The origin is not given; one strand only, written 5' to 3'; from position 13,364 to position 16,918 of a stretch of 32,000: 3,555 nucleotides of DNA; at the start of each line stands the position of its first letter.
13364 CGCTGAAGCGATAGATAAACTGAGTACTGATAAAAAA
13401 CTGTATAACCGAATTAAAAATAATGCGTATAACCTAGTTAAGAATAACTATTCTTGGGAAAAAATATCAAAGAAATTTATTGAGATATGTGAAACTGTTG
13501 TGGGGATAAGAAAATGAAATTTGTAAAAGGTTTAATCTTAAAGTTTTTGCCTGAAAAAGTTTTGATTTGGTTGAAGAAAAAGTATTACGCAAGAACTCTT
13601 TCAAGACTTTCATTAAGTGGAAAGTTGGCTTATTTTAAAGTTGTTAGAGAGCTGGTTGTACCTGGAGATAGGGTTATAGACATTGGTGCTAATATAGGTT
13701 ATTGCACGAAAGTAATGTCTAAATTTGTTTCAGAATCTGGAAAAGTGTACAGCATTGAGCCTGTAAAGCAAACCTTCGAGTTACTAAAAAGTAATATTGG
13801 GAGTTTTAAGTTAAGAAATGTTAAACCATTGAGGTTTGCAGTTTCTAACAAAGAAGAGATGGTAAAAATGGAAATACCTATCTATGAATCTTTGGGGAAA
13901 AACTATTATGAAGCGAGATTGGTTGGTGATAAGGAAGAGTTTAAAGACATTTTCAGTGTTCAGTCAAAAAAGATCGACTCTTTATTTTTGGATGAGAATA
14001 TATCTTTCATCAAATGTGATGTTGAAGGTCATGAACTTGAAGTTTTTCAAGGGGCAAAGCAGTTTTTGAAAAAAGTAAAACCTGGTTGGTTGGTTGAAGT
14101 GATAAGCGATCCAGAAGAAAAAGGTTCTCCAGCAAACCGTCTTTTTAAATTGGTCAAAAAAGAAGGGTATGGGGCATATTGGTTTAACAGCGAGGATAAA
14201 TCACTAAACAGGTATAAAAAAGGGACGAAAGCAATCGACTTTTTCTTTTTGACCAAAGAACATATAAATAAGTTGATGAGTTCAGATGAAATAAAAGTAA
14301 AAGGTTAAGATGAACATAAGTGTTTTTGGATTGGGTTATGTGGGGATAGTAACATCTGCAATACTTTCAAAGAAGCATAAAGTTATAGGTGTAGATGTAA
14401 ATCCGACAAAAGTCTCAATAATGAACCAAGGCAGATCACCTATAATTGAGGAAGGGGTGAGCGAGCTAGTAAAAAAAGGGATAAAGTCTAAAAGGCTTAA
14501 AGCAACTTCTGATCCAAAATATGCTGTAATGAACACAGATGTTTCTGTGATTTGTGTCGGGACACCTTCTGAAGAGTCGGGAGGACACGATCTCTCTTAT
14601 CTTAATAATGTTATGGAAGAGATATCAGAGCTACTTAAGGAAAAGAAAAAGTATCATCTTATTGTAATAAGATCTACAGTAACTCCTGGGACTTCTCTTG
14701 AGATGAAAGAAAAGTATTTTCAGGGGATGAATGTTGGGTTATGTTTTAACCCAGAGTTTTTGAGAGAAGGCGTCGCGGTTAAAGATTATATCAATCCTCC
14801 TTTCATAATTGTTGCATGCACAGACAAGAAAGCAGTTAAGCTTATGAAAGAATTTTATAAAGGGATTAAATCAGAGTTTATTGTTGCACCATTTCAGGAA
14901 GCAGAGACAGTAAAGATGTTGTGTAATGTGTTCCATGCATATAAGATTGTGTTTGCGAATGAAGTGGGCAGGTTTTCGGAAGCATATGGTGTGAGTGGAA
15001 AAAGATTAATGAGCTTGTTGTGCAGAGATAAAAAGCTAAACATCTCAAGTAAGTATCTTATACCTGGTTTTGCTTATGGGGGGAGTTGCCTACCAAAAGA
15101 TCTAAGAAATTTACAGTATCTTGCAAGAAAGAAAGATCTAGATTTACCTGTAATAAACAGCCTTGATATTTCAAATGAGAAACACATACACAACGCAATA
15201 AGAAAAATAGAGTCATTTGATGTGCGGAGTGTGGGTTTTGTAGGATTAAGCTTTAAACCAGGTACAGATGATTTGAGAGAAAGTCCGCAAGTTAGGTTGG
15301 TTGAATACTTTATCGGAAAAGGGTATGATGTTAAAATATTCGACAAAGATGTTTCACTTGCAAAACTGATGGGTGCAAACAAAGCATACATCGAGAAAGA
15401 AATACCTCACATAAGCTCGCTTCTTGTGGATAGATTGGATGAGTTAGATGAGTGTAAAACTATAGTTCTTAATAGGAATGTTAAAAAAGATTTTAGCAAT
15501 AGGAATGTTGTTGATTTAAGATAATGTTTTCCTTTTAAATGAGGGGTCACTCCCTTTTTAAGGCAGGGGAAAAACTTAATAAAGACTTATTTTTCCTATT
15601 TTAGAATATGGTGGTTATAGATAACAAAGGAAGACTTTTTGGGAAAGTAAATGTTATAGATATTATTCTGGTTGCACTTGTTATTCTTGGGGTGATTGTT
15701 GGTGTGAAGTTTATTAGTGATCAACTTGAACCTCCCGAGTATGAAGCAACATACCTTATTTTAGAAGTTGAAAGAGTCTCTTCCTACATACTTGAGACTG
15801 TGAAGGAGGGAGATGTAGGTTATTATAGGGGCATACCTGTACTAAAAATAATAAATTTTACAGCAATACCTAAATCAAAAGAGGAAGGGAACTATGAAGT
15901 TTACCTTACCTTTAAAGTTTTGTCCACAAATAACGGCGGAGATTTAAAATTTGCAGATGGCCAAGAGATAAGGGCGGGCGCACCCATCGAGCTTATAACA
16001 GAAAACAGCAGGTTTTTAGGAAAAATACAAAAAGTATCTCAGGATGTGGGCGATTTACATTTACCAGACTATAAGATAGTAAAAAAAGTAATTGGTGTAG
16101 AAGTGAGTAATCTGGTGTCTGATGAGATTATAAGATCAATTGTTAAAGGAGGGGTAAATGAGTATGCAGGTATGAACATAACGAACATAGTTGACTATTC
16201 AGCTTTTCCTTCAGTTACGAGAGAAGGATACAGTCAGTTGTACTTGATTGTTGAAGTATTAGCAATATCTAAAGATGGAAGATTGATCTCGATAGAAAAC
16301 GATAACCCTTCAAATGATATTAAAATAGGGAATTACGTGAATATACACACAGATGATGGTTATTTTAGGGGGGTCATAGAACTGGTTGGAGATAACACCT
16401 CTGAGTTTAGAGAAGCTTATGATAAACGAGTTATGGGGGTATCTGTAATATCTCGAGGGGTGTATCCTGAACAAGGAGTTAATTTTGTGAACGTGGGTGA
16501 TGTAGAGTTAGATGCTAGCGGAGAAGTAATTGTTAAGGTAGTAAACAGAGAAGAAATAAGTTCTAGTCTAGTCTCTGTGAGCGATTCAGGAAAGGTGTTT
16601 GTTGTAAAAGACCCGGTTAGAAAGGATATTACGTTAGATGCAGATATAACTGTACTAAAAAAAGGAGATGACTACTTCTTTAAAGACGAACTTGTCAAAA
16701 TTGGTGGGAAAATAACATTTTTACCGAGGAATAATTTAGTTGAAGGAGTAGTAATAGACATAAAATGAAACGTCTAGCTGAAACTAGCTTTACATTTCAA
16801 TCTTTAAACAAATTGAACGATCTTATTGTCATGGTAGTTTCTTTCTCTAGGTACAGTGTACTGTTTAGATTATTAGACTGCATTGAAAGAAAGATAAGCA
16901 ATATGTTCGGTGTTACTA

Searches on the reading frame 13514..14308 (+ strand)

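Call 7: search_protein_families(library=ncbifam, proteins=[window:13514-14308:+], max_evalue=0.001)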
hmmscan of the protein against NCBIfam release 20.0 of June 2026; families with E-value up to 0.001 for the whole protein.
window:13514-14308:+ (264 aa): 8 families
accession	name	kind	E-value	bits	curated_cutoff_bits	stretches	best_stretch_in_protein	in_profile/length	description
TIGR01444.1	fkbM_fam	subfamily_domain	3.3e-26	92.4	37.7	1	54-196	2-142/143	FkbM family methyltransferase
TIGR00080.1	pimt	equivalog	9.2e-08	32.2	159.05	1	48-104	75-131/216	protein-L-isoaspartate O-methyltransferase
NF010549.0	PRK13942.1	equivalog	2.9e-07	30.2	282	1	50-104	77-131/215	protein-L-isoaspartate O-methyltransferase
NF010550.0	PRK13943.1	equivalog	3.2e-06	26.5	359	1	36-103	67-133/322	protein-L-isoaspartate O-methyltransferase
TIGR02469.1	CbiT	equivalog_domain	5.2e-06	26.7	78.3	1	50-111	19-79/124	precorrin-6Y C5,15-methyltransferase (decarboxylating) subunit CbiT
NF001453.0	PRK00312.1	equivalog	6.2e-06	25.9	188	1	49-104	79-131/217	protein-L-isoaspartate(D-aspartate) O-methyltransferase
NF001556.0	PRK00377.1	equivalog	8e-06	25.8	238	1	48-103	38-94/198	cobalt-precorrin-6Y C(15)-methyltransferase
NF047824.1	tRNAwyosineTaw2Meth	equivalog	2.1e-05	24.3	350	1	49-106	92-148/245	tRNA(Phe) (4-demethylwyosine(37)-C(7)) aminocarboxypropyltransferase Taw2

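Call 8: search_protein_families(library=pfam, proteins=[window:13514-14308:+], max_evalue=0.001)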
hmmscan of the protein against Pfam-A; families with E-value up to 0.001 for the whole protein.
window:13514-14308:+ (264 aa): 4 families
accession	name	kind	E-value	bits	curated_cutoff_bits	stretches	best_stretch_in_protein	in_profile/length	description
PF05050.19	Methyltransf_21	-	2e-19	70.8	22.7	1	56-219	1-171/173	Methyltransferase FkbM domain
PF01135.25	PCMT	-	5.7e-07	30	20.3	1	45-103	70-126/210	Protein-L-isoaspartate(D-aspartate) O-methyltransferase (PCMT)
PF02475.24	TRM5-TYW2_MTfase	-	4.8e-05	23.8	28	1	44-102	30-87/164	TRM5/TYW2 methyltransferase domain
PF05575.17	V_cholerae_RfbT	-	0.00045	20.1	27.9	1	54-187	83-216/286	Vibrio cholerae RfbT protein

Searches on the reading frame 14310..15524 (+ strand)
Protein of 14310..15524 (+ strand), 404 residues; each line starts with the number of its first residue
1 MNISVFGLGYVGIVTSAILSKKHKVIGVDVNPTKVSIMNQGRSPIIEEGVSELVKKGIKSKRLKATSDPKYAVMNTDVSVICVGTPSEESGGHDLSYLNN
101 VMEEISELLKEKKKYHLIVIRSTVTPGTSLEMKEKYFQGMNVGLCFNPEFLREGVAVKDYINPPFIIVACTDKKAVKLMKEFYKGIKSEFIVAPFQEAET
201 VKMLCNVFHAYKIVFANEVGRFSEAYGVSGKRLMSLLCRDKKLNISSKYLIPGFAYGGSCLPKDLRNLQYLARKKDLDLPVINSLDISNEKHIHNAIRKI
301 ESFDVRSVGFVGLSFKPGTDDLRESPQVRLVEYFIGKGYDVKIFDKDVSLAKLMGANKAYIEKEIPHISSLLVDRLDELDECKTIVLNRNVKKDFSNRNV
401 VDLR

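Call 7: search_protein_families(library=ncbifam, proteins=[window:14310-15524:+], max_evalue=0.001)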
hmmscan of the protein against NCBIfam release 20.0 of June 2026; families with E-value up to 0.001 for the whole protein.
window:14310-15524:+ (404 aa): 7 families
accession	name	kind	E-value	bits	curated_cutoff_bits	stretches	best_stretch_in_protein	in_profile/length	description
TIGR03026.1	NDP-sugDHase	subfamily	7.3e-103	344.5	189.8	1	1-373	1-384/413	nucleotide sugar dehydrogenase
NF041297.1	UDPGDh_AglM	equivalog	1.6e-68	231.6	670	1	1-346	1-357/429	UDP-glucose 6-dehydrogenase AglM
NF047673.2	TeichurnBiosyTuaD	equivalog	1.1e-63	215.9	700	1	2-360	3-367/439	UDP-glucose 6-dehydrogenase TuaD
NF040825.1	UDPMaNacDH_Arch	equivalog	5.8e-44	150.6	750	1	1-349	1-352/418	UDP-N-acetyl-D-mannosamine dehydrogenase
NF011631.0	PRK15057.1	equivalog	8.4e-40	137.1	757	1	1-346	1-337/388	UDP-glucose 6-dehydrogenase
NF008286.0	PRK11064.1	equivalog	4.2e-34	117.8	459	1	2-334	5-349/420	UDP-N-acetyl-D-mannosamine dehydrogenase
NF011729.0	PRK15182.1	equivalog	2.5e-09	36.4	592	1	2-348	8-357/425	Vi polysaccharide biosynthesis UDP-N-acetylglucosamine C-6 dehydrogenase TviB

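Call 8: search_protein_families(library=pfam, proteins=[window:14310-15524:+], max_evalue=0.001)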
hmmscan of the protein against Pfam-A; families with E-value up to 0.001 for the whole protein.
window:14310-15524:+ (404 aa): 3 families
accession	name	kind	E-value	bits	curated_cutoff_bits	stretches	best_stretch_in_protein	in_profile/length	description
PF03721.20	UDPG_MGDP_dh_N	-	1.1e-49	169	27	1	1-181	1-186/187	UDP-glucose/GDP-mannose dehydrogenase family, NAD binding domain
PF00984.24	UDPG_MGDP_dh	-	9.1e-23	80.6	25.4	1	197-290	2-93/94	UDP-glucose/GDP-mannose dehydrogenase family, central domain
PF03720.21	UDPG_MGDP_dh_C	-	2.7e-10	41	30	1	311-367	3-50/103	UDP-glucose/GDP-mannose dehydrogenase family, UDP binding domain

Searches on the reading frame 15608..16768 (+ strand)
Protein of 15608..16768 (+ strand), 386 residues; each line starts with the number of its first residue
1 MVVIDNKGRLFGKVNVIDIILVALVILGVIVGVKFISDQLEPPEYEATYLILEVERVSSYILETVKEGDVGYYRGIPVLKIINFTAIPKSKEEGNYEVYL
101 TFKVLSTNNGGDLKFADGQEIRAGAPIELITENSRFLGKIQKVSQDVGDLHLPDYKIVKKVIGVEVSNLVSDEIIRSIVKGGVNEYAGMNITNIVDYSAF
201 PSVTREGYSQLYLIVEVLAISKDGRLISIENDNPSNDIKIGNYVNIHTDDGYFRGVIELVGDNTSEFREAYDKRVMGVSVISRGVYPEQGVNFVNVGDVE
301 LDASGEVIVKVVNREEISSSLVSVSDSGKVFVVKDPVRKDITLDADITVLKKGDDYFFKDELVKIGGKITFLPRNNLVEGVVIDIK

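Call 7: search_protein_families(library=ncbifam, proteins=[window:15608-16768:+], max_evalue=0.001)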
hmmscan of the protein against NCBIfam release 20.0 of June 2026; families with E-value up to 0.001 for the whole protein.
window:15608-16768:+ (386 aa): 0 families

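Call 8: search_protein_families(library=pfam, proteins=[window:15608-16768:+], max_evalue=0.001)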
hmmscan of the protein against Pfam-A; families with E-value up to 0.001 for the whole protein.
window:15608-16768:+ (386 aa): 2 families
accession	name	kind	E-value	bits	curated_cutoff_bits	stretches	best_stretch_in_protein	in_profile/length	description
PF14221.11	DUF4330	-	1.7e-16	61.3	27.6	1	1-143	1-166/167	Domain of unknown function (DUF4330)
PF09378.16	HAS-barrel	-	0.0008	19.9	25.2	0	233-258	21-43/90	HAS barrel domain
